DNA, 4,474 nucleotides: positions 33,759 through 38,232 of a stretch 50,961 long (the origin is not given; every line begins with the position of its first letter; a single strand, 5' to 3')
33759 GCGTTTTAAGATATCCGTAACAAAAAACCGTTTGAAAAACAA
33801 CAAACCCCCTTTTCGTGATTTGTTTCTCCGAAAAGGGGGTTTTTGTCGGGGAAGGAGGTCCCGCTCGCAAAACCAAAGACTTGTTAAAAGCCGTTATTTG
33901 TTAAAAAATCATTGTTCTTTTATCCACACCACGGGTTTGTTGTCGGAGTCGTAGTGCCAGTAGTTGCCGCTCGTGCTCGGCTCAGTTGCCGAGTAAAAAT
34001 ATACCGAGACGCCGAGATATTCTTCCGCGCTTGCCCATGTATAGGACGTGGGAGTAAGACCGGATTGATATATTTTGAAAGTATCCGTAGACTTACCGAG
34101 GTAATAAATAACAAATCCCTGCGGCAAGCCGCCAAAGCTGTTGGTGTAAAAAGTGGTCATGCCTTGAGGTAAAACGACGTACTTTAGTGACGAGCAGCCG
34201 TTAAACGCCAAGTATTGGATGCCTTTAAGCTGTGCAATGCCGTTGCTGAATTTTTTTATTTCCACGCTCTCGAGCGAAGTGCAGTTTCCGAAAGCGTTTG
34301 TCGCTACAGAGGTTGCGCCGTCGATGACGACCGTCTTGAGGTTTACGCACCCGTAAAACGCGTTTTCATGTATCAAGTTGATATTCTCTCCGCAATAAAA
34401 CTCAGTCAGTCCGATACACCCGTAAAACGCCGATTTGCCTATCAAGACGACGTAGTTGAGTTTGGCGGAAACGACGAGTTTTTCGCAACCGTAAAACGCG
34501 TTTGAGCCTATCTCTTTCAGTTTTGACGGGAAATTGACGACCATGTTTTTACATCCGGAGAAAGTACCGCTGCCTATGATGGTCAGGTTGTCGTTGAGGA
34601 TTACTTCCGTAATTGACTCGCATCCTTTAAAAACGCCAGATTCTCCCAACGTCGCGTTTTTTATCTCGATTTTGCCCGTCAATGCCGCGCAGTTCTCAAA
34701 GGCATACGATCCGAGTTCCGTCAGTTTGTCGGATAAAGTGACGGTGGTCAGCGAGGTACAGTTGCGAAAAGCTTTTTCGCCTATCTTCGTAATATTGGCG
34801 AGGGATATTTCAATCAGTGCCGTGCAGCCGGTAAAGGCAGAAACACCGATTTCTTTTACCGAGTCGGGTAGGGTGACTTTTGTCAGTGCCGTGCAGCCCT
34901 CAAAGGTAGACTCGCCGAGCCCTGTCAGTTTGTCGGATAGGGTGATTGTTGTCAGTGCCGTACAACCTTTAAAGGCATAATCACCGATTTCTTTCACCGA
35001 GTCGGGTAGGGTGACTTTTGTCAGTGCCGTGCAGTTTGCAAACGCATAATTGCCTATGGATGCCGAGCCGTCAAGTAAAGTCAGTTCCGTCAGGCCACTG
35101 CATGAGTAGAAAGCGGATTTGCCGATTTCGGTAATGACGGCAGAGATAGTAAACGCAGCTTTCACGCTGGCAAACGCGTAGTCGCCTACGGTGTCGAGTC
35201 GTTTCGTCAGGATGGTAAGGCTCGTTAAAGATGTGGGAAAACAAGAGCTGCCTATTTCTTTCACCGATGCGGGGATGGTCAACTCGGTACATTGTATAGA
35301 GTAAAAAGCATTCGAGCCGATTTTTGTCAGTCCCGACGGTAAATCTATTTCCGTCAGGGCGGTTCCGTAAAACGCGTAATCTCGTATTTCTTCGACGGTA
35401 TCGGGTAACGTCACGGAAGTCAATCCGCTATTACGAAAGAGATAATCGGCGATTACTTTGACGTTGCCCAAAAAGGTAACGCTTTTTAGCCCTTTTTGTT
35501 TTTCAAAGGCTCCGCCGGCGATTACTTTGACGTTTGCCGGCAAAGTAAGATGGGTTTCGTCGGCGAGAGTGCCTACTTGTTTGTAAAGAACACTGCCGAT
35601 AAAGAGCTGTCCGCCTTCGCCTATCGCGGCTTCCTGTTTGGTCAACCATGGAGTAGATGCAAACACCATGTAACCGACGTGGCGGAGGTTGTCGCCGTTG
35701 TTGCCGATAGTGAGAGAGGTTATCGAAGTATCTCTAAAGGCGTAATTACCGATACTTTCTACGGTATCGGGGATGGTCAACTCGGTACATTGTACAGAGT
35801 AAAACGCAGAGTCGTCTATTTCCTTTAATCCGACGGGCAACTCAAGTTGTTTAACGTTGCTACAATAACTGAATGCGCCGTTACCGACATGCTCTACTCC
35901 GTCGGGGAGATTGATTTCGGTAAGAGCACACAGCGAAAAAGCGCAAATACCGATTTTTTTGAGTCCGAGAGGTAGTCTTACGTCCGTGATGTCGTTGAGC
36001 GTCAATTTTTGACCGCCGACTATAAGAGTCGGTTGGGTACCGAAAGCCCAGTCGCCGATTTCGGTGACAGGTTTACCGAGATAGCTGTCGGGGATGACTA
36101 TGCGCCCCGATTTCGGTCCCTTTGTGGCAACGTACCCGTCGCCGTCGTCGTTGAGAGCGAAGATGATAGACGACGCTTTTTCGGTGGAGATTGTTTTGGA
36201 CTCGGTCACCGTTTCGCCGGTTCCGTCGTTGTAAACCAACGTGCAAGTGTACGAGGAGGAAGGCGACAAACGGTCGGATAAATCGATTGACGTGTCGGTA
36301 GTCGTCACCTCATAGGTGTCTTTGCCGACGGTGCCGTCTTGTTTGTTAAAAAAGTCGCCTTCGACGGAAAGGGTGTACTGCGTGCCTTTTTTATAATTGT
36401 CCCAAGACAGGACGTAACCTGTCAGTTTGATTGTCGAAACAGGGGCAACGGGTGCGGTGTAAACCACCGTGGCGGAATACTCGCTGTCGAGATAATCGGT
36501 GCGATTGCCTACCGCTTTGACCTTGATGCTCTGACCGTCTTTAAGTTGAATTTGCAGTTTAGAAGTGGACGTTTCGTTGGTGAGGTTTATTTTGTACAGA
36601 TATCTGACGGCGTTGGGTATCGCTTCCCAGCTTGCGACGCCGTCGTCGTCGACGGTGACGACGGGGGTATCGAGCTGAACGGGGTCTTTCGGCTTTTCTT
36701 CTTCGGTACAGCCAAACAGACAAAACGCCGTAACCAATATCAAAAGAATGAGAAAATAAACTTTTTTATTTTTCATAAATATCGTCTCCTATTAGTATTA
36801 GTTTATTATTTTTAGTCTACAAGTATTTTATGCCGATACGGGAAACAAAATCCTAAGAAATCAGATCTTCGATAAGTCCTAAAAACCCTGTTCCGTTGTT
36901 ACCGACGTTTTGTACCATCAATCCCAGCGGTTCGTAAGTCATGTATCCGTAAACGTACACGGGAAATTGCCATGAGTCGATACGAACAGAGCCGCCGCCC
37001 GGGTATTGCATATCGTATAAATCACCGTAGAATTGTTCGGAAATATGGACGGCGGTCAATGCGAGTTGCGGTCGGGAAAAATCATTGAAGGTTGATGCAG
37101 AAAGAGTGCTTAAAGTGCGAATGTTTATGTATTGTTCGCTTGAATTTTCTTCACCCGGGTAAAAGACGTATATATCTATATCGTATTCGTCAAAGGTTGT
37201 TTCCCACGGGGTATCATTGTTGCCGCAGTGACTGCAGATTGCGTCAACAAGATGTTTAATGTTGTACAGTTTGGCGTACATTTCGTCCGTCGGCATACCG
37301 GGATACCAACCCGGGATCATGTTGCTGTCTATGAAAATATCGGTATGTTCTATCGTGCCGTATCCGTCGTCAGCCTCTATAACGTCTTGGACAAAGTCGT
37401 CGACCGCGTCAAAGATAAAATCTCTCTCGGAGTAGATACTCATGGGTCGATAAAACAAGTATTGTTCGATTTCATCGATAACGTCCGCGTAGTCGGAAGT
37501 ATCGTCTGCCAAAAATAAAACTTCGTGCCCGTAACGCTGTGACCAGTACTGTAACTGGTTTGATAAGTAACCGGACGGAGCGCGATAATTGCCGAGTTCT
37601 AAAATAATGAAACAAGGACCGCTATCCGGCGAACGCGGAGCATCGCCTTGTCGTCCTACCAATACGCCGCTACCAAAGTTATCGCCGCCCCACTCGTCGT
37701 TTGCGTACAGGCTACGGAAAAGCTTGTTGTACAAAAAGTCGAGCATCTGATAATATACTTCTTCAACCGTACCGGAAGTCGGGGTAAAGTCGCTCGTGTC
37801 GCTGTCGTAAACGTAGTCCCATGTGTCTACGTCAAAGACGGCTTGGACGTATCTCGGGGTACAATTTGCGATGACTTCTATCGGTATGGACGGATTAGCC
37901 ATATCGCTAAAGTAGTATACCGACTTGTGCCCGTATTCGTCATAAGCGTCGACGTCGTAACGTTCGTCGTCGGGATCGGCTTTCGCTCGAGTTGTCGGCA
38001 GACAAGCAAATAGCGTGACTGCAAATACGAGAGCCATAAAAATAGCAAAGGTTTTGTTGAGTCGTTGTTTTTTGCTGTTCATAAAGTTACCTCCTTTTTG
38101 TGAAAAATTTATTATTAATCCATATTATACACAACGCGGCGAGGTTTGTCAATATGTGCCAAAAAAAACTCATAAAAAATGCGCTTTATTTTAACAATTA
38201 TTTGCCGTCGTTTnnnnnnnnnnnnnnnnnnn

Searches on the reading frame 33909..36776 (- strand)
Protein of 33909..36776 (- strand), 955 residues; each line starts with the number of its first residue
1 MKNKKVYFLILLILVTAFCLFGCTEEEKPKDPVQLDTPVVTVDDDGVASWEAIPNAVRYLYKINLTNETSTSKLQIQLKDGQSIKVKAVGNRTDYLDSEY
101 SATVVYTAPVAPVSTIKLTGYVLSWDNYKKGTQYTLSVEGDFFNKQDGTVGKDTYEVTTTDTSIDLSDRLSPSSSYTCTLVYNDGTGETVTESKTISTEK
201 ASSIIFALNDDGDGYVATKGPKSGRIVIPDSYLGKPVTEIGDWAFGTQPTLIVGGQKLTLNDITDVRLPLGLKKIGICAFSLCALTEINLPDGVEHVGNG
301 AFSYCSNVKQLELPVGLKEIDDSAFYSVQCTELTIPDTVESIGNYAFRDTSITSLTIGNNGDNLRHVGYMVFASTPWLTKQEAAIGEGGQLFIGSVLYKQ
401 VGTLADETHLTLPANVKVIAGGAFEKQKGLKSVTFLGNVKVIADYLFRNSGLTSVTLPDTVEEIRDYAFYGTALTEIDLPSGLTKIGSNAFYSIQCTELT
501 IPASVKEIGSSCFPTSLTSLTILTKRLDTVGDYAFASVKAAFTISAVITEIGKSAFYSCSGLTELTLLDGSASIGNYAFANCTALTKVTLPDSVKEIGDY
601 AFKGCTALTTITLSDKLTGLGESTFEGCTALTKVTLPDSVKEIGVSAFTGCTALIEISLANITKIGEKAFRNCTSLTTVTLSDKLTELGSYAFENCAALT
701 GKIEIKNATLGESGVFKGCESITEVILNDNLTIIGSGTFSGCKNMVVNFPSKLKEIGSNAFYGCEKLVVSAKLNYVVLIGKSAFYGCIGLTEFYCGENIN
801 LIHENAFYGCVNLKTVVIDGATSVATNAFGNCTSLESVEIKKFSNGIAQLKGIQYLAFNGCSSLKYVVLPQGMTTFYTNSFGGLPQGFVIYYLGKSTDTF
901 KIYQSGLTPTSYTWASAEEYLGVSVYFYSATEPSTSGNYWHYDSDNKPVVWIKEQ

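Call 42: search_protein_families(library=pfam, proteins=[window:33909-36776:-])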
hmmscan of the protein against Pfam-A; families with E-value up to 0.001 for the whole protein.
window:33909-36776:- (955 aa): 4 families
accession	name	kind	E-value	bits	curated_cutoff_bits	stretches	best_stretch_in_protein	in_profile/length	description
PF13306.12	LRR_5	-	1.8e-192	629.5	27.7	7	573-699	2-126/127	BspA type Leucine rich repeat region (6 copies)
PF13855.12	LRR_8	-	6.2e-22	77.6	27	0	594-636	13-56/61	Leucine rich repeat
PF23952.1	LRR_EndoS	-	5.1e-09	36.8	27.9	0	616-683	43-115/116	Endo-beta-N-acetylglucosaminidase EndoS LRR domain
PF12799.13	LRR_4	-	3.7e-06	27.4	27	0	653-688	2-39/44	Leucine Rich repeats (2 copies)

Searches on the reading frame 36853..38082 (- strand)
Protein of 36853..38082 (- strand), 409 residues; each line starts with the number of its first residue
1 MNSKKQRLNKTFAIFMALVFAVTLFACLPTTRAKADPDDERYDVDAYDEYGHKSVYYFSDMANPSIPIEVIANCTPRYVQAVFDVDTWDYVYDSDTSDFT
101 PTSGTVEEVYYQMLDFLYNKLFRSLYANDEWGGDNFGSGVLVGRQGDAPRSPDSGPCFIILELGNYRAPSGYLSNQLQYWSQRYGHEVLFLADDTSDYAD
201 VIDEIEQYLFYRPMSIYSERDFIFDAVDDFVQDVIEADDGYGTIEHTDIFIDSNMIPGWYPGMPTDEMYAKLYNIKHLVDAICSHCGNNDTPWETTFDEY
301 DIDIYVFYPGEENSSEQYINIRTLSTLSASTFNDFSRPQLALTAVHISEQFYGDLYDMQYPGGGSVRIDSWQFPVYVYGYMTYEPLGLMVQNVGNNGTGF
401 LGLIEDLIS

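Call 11: search_protein_families(library=pfam, proteins=[window:36853-38082:-])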
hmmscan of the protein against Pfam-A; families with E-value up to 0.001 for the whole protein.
window:36853-38082:- (409 aa): 0 families

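Call 70: search_protein_families(library=pfam, max_evalue=0.5, proteins=[window:36853-38082:-])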
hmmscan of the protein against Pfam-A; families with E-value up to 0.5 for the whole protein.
window:36853-38082:- (409 aa): 3 families
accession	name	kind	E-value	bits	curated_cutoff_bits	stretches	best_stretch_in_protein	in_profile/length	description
PF06432.16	GPI2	-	0.14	12.2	24.4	1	7-35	178-206/270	Phosphatidylinositol N-acetylglucosaminyltransferase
PF03834.20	Rad10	-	0.15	12.4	28.1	1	157-213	39-95/115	Binding domain of DNA repair protein Ercc1 (rad10/Swi10)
PF04355.18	BamE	-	0.17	12.1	23.2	1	79-97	31-48/71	Outer membrane protein assembly factor BamE domain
